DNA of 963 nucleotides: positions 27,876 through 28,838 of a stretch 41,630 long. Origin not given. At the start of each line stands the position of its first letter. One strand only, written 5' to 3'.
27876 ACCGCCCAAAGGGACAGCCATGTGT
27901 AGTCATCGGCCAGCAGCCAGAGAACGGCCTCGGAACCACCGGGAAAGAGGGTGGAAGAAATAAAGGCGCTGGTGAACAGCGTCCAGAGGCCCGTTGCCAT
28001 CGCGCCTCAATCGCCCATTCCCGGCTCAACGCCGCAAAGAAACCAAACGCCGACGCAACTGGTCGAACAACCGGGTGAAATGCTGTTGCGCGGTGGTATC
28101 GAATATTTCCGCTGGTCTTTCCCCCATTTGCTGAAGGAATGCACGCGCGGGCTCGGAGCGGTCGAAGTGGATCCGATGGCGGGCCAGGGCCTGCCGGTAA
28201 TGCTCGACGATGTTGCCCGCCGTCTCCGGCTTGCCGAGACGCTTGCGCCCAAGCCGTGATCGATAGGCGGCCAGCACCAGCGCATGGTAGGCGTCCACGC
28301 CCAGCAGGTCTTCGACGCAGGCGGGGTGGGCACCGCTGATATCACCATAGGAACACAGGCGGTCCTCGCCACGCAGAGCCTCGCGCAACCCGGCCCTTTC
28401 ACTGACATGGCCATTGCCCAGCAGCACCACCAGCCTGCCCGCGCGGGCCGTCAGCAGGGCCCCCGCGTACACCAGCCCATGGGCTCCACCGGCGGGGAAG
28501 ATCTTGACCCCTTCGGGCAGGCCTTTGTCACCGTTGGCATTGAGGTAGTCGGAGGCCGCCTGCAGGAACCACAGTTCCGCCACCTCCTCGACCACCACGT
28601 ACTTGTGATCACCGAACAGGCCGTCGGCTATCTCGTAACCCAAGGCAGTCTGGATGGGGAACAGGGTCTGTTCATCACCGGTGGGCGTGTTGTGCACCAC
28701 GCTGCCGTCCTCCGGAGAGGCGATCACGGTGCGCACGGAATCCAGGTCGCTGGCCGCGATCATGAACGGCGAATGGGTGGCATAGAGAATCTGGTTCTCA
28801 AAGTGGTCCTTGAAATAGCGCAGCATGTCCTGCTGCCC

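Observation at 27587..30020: Stand-alone OLD-like ABC-ATPase/TOPRIM gene (with yqaA 25 nt downstream) inserted between adk and rnpB: candidate uncharacterised defence module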

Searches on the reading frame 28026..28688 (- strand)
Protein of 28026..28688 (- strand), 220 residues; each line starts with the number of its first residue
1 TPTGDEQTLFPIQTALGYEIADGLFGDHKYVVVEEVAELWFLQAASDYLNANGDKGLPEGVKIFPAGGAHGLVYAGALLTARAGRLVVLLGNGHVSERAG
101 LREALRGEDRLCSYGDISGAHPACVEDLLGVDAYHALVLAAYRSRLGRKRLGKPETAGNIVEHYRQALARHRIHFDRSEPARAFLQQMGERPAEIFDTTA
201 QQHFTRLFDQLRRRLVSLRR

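Call 58: predict_structure(alignment_id=A2)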
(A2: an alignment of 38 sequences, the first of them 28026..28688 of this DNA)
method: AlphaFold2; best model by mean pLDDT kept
length: 220 residues; sequences in the alignment: 38
mean_pLDDT: 88.1   pTM: 0.84
mean pLDDT of the five models: 88.1, 87.8, 86.9, 86.7, 85.2
residues with pLDDT >= 90: 138; 70-90: 57; 50-70: 24; < 50: 1
segments of 3 or more residues with pLDDT < 50: none
pLDDT, mean of each block of 10 residues (from residue 1): 67 65 71 95 98 95 90 82 84 73 84 90 90 97 97 88 96 97 98 96 97 90
secondary structure, 60 per line:
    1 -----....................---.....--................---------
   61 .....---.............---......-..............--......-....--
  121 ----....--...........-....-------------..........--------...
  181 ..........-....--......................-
elements in order: H6-25 E29-33 H36-51 E61-65 H69-81 E85-90 H92-105 E111-113 H115-118 H125-128 H131-141 H143-146 H160-169 H178-190 H192-195 H198-219

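Call 61: fold_search(model_id=the predicted structure, library=pdb)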
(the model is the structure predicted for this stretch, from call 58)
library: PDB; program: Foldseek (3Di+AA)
matches with E <= 10: 808; with E <= 0.001: 0
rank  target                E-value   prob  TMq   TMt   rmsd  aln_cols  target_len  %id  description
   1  1efa_B                8.4e-03  0.75  0.26  0.19  18.1       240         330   15  CRYSTAL STRUCTURE OF THE LAC REPRESSOR DIMER BOUND TO OPERATOR AND THE ANTI-INDUCER ONPF (released 2000-03-06)
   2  8a57_D                1.4e-02  0.51  0.23  0.14  15.1       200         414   12  Cryo-EM structure of HflXr bound to the Listeria monocytogenes 50S ribosomal subunit. (released 2022-11-02)
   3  1efa_C                1.8e-02  0.60  0.26  0.21  12.6       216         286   16  CRYSTAL STRUCTURE OF THE LAC REPRESSOR DIMER BOUND TO OPERATOR AND THE ANTI-INDUCER ONPF (released 2000-03-06)
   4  1efa_A                2.3e-02  0.57  0.26  0.19  17.9       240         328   15  CRYSTAL STRUCTURE OF THE LAC REPRESSOR DIMER BOUND TO OPERATOR AND THE ANTI-INDUCER ONPF (released 2000-03-06)
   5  8uu8_v                5.1e-02  0.25  0.21  0.13  15.0       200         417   10  Cryo-EM structure of the Listeria innocua 70S ribosome (head-swiveled) in complex with HflXr and pe/E-tRNA (structure  (released 2024-02-28)
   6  8uua_v                5.7e-02  0.30  0.23  0.14  15.2       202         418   13  Cryo-EM structure of the Listeria innocua 50S ribosomal subunit in complex with HflXr (structure III) (released 2024-02-28)
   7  4xxh_A                6.4e-02  0.54  0.31  0.28  14.6       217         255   14  TREHALOSE REPRESSOR FROM ESCHERICHIA COLI (released 2015-02-11)
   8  8uu7_v                6.8e-02  0.21  0.22  0.13  14.8       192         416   11  Cryo-EM structure of the Listeria innocua 70S ribosome in complex with HflXr, HPF, and E-site tRNA (structure II-B) (released 2024-02-28)
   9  6skl_E                7.6e-02  0.33  0.28  0.13  17.8       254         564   13  Cryo-EM structure of the CMG Fork Protection Complex at a replication fork - Conformation 1 (released 2020-05-06)
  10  3edc_A                9.5e-02  0.41  0.27  0.21  11.7       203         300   15  Crystal Structure of a 1.6-hexanediol Bound Tetrameric Form of Escherichia coli Lac-repressor Refined to 2.1 Resolutio (released 2008-11-25)
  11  1jwl_A                9.5e-02  0.35  0.29  0.21  16.6       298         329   12  Structure of the Dimeric lac Repressor/Operator O1/ONPF Complex (released 2001-10-05)
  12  6p74                  1.1e-01  0.80  0.35  0.16  12.5       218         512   12  OLD nuclease from Thermus Scotoductus (released 2020-01-29)
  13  4c6s                  1.2e-01  0.47  0.21  0.29   5.8        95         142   17  Crystal structure of the TIR domain from the Arabidopsis Thaliana disease resistance protein RRS1 (released 2014-05-28)
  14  8txr_A                1.6e-01  0.18  0.26  0.15  47.9       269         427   16  E. coli ExoVII(H238A) (released 2024-01-31)
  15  5im4_V                1.7e-01  0.77  0.25  0.36   5.8       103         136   14  Crystal structure of designed two-component self-assembling icosahedral cage I52-32 (released 2016-07-27)
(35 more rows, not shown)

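Call 62: search_protein_families(library=pfam, alignment_id=A2, max_evalue=0.1)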
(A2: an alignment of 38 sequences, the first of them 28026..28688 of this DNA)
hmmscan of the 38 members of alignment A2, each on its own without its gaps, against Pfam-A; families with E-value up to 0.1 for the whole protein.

A. member 1, window:28026-28688:- (220 aa): 0 families

B. families by the number of members that match (of 38 scanned): 22 families
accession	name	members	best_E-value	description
PF13175.12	AAA_15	37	2.6e-21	AAA ATPase domain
PF13304.12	AAA_21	37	2.5e-20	AAA domain, putative AbiEii toxin, Type IV TA system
PF02463.25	SMC_N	35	4.4e-07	RecF/RecN/SMC N terminal domain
PF11398.14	DUF2813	30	1.2e-08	Protein of unknown function (DUF2813)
PF13555.12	AAA_29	30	0.0009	P-loop containing region of AAA domain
PF00005.33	ABC_tran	26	6.2e-05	ABC transporter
PF20469.4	OLD-like_TOPRIM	22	3e-07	Overcoming lysogenization defect protein-like, TOPRIM domain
PF13476.12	AAA_23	21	4.6e-05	AAA domain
PF13514.12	AAA_27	8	0.037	AAA domain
PF24395.1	OLD-like_TOPRIM_1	3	0.0018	OLD-like TOPRIM 1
PF13481.12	AAA_25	2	0.031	AAA domain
PF13155.12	Toprim_2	2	0.067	Toprim-like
PF07464.16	ApoLp-III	1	0.0019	Apolipophorin-III precursor (apoLp-III)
PF01442.23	Apolipoprotein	1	0.0041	Apolipoprotein A1/A4/E domain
PF04118.20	Dopey_N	1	0.012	Dopey, N-terminal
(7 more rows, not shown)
